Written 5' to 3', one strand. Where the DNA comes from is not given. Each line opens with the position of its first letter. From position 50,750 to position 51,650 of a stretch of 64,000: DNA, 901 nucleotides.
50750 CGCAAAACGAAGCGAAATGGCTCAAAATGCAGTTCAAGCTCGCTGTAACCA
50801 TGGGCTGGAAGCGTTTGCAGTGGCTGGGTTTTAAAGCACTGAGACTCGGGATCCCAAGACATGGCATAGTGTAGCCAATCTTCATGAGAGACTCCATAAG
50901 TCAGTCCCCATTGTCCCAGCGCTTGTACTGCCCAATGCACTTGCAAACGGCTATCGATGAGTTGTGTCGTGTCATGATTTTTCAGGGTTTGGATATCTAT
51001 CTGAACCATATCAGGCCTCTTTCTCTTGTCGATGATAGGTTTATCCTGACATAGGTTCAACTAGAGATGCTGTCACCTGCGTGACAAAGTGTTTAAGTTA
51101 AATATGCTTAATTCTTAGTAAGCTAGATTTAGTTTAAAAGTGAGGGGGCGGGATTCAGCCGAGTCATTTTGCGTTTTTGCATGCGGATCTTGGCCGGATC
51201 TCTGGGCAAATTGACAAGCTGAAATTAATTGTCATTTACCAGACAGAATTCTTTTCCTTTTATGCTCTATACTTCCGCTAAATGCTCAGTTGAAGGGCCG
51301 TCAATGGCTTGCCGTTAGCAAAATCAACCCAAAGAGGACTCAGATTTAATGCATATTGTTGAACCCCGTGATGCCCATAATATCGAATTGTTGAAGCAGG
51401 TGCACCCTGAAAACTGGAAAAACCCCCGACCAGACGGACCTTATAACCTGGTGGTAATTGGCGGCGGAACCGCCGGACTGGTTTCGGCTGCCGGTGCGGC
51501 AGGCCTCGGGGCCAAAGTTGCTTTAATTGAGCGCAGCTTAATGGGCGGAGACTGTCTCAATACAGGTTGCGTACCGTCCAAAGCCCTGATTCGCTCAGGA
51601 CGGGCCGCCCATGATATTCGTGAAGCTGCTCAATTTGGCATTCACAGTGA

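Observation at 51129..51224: Decayed fragment of a second Crp/Fnr gene beside the first operator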

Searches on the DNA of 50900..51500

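Call 45: search_rna_families(source=window, start=50900, end=51500, threshold=evalue, max_evalue=1)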
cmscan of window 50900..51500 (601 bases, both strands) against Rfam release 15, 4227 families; matches with E-value up to 1: 0.
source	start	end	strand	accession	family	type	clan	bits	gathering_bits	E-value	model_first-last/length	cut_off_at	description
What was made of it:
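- On Known structured RNA (Rfam): There were 0 Rfam matches at E <= 1 (call 45).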
